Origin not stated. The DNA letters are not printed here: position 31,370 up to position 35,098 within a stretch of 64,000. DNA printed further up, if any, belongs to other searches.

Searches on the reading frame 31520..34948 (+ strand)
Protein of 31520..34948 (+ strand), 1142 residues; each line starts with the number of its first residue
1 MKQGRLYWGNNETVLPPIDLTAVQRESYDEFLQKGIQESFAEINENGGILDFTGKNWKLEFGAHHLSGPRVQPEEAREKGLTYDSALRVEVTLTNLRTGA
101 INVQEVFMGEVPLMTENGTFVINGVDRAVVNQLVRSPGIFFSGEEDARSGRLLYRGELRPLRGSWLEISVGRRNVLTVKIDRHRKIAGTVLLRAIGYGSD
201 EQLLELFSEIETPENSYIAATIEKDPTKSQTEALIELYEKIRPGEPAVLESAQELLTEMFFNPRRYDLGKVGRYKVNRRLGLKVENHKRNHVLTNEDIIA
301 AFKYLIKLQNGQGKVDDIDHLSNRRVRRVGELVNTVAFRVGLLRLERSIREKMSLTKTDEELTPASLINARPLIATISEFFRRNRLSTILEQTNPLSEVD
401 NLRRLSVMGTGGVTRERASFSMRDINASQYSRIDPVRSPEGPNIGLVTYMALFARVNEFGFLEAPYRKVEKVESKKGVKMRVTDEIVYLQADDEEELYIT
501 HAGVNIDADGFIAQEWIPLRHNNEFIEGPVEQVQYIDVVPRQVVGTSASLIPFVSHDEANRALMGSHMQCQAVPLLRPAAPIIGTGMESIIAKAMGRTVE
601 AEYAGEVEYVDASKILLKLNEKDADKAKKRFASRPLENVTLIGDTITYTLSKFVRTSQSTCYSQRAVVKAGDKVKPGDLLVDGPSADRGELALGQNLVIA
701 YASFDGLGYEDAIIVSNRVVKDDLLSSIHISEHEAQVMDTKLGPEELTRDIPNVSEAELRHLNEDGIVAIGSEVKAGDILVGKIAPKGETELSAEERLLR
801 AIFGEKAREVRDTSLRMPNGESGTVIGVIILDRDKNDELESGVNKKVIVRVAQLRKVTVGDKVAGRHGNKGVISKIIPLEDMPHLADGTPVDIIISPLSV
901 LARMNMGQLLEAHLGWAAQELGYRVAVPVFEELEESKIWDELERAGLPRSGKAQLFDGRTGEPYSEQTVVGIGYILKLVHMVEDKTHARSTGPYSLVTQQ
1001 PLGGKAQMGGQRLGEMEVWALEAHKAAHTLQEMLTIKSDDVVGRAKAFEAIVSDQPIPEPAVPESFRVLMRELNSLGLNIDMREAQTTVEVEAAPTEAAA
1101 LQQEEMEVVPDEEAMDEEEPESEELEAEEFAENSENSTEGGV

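Call 10: search_protein_families(library=pfam, proteins=[window:31520-34948:+], max_evalue=0.001)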
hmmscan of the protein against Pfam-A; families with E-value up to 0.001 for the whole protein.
window:31520-34948:+ (1142 aa): 6 families
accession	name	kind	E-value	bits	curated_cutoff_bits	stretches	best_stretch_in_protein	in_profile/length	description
PF00562.33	RNA_pol_Rpb2_6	-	9.6e-119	397.3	23.4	1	601-1007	2-373/373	RNA polymerase Rpb2, domain 6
PF04561.19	RNA_pol_Rpb2_2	-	3.2e-33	115.4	21.7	1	135-327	1-190/190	RNA polymerase Rpb2, domain 2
PF04560.25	RNA_pol_Rpb2_7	-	5.5e-24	84.8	32.1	1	1009-1083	1-85/87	RNA polymerase Rpb2, domain 7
PF04565.21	RNA_pol_Rpb2_3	-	1.2e-19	70.7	21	1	389-456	2-68/68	RNA polymerase Rpb2, domain 3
PF10385.14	RNA_pol_Rpb2_45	-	1.9e-16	60.3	28.2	1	466-538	1-65/66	RNA polymerase beta subunit external 1 domain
PF04563.20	RNA_pol_Rpb2_1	-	3.1e-16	60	28.2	1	20-372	2-200/203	RNA polymerase beta subunit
